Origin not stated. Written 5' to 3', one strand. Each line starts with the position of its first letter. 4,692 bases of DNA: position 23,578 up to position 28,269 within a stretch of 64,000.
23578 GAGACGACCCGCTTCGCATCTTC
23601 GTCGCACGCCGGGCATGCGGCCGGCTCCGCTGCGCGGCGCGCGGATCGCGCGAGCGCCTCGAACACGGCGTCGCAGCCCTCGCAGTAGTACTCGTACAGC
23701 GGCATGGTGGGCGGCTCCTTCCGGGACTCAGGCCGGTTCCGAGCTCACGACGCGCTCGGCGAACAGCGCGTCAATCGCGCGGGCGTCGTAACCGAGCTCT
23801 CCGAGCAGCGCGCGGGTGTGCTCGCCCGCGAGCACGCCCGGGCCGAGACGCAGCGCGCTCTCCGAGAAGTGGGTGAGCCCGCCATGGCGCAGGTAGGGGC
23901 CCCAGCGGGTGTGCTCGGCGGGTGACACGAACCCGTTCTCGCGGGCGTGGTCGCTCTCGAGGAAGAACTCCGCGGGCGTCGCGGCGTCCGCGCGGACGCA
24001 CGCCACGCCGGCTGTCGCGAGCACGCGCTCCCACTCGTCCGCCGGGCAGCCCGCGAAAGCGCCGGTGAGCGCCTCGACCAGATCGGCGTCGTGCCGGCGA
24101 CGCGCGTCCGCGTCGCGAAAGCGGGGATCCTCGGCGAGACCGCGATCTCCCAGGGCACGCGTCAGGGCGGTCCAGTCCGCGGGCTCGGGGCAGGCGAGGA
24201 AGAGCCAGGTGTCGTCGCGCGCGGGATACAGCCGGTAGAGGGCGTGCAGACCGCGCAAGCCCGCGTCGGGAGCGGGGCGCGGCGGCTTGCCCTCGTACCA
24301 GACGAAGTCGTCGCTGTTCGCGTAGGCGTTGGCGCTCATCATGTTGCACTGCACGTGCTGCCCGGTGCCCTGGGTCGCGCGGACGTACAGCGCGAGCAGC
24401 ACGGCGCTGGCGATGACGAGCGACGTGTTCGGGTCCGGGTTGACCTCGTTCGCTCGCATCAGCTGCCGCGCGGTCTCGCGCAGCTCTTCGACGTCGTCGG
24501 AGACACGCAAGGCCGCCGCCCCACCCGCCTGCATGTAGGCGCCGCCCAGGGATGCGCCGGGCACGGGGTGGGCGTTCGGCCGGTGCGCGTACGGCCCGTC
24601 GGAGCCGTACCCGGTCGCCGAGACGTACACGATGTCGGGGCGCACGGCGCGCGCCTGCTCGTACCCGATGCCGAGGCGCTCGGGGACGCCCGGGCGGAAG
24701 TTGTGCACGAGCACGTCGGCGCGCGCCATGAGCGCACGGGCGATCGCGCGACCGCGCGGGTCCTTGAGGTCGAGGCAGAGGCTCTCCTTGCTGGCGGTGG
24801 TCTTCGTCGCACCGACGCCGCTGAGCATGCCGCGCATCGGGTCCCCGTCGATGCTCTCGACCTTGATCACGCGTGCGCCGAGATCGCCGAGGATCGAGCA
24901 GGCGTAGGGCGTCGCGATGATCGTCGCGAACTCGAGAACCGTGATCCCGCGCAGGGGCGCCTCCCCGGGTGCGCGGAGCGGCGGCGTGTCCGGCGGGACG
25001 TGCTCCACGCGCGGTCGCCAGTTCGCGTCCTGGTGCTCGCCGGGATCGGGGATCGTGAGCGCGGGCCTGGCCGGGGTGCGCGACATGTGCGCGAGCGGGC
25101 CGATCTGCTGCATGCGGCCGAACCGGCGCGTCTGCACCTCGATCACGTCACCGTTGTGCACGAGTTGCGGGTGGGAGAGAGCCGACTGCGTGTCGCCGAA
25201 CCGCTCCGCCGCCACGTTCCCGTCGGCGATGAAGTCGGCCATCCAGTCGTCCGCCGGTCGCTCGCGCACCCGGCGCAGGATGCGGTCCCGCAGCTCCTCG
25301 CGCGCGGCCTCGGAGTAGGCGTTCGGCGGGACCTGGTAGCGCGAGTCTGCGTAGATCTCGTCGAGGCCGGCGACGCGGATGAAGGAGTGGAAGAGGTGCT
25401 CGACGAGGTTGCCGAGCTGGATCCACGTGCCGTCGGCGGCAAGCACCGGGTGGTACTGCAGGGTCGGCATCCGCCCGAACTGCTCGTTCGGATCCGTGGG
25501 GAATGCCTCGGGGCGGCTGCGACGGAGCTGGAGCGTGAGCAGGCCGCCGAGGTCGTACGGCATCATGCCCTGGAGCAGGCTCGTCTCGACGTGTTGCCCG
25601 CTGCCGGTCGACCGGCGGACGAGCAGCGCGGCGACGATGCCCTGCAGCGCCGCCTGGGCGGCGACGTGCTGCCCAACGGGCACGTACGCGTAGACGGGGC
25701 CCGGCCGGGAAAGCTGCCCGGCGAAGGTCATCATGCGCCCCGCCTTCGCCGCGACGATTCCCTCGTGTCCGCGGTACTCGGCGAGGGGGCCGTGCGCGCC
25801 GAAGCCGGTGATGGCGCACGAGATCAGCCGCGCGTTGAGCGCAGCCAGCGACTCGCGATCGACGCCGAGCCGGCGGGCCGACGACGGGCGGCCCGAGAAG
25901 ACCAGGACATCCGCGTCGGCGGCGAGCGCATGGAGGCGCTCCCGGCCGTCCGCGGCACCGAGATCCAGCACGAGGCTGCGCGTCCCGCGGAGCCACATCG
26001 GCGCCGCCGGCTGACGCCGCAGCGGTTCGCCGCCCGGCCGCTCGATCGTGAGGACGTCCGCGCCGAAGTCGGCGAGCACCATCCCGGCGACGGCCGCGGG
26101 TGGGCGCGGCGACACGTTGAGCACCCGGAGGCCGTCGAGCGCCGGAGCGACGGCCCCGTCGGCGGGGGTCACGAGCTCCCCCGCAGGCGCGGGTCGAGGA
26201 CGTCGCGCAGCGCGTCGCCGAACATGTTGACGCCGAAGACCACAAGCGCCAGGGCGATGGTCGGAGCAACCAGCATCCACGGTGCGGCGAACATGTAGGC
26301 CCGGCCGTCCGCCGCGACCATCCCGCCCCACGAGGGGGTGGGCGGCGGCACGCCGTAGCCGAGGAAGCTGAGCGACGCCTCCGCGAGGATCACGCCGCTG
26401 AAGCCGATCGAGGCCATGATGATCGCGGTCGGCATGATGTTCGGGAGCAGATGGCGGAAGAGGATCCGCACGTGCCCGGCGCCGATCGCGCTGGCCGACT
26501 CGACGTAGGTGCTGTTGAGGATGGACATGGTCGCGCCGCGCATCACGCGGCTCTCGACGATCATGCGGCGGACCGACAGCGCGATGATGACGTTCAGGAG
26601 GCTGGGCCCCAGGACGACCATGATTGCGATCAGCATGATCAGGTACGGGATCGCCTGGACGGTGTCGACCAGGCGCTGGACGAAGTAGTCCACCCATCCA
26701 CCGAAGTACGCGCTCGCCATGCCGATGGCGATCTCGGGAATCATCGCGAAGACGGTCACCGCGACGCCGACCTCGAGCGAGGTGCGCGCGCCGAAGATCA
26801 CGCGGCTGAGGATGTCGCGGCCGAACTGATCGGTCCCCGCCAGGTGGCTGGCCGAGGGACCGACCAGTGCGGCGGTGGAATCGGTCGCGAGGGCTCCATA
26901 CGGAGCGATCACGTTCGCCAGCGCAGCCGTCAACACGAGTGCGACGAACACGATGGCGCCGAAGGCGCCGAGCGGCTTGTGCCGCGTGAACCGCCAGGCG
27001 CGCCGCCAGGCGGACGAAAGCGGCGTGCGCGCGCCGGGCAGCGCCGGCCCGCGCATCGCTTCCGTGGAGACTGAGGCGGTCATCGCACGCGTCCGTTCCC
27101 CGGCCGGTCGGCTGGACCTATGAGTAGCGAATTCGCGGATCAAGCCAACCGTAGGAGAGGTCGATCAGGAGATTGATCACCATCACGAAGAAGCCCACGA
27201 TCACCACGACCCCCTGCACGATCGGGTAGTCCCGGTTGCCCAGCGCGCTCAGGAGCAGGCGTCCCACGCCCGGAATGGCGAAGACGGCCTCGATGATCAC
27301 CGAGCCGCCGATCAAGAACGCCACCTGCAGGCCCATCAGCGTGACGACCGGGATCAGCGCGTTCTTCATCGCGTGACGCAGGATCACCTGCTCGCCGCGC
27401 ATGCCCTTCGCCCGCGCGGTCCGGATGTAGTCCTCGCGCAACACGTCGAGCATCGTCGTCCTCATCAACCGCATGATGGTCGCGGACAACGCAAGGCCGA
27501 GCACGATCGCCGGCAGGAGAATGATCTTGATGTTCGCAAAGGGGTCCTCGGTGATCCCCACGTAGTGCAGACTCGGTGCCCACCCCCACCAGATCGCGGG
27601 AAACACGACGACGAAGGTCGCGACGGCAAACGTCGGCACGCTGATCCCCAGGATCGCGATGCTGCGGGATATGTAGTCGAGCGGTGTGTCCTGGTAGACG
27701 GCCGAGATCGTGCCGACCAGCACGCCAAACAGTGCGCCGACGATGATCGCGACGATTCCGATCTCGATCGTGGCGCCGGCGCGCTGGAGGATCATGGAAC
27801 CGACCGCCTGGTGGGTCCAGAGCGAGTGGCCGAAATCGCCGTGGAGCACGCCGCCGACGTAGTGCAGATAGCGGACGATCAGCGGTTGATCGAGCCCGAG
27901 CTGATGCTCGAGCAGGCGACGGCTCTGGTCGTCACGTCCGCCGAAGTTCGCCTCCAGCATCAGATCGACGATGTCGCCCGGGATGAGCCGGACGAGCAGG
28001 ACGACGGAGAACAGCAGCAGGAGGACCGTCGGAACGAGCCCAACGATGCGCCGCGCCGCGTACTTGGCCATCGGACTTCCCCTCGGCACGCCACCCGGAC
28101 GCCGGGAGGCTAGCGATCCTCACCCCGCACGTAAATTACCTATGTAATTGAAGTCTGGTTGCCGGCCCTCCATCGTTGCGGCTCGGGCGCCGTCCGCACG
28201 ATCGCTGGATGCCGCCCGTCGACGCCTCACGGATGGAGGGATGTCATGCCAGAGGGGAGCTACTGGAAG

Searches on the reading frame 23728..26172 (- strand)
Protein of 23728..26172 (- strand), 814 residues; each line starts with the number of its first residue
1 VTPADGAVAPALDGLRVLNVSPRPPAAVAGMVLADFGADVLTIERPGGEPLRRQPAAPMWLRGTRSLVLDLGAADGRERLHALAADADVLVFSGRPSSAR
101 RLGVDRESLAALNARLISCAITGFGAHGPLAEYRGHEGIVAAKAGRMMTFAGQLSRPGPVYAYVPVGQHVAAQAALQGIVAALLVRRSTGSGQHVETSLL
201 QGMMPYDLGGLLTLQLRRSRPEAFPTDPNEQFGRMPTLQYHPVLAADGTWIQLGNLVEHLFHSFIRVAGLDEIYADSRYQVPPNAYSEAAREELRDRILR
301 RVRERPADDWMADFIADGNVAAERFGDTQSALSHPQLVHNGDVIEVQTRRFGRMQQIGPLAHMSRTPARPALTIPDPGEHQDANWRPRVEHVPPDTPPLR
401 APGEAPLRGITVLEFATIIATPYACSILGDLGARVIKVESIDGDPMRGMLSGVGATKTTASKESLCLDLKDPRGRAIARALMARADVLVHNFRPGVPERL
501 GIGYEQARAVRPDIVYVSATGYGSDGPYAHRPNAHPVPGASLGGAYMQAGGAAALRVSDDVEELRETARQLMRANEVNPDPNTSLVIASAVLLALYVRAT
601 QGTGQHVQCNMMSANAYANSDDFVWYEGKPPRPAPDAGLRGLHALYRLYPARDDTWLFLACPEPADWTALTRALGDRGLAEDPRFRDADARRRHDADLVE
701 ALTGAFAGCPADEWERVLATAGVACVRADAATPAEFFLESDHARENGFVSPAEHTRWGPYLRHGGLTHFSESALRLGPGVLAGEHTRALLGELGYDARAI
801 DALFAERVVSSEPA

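Call 10: search_protein_families(library=pfam, proteins=[window:23728-26172:-])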
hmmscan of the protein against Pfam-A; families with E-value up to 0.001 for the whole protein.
window:23728-26172:- (814 aa): 1 family
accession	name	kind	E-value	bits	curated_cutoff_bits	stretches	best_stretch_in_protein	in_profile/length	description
PF02515.22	CoA_transf_3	-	4.9e-149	496.9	23.3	2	407-774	1-353/366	CoA-transferase family III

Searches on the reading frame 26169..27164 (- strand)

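Call 24: search_protein_families(library=pfam, proteins=[window:26169-27164:-], max_evalue=0.01)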
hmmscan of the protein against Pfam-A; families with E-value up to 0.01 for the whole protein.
window:26169-27164:- (331 aa): 2 families
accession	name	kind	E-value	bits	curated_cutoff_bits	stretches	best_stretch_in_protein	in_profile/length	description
PF00528.27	BPD_transp_1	-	9.3e-28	97.6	26.4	1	145-328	2-183/184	Binding-protein-dependent transport system inner membrane component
PF12911.12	OppC_N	-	1.2e-08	35.1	23.9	1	51-103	1-53/53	N-terminal TM domain of oligopeptide transport permease C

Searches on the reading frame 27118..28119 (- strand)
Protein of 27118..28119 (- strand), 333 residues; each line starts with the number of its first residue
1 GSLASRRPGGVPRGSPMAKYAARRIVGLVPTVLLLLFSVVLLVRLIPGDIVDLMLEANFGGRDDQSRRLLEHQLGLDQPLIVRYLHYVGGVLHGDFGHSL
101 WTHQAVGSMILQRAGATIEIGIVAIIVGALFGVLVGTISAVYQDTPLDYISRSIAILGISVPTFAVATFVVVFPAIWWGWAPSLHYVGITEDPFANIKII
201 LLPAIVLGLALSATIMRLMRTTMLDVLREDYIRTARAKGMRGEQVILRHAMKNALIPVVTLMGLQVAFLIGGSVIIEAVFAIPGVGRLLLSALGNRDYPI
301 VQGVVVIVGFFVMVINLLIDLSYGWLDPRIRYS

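Call 24: search_protein_families(library=pfam, proteins=[window:27118-28119:-], max_evalue=0.01)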
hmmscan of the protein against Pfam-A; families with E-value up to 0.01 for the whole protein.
window:27118-28119:- (333 aa): 2 families
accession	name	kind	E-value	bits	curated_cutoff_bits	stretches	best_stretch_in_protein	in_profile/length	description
PF00528.27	BPD_transp_1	-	3.7e-39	134.8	26.4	1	132-331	1-183/184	Binding-protein-dependent transport system inner membrane component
PF19300.4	BPD_transp_1_N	-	4.2e-06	27.4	23.8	1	17-95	1-76/114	Binding-prot-dependent transport system membrane comp, N-term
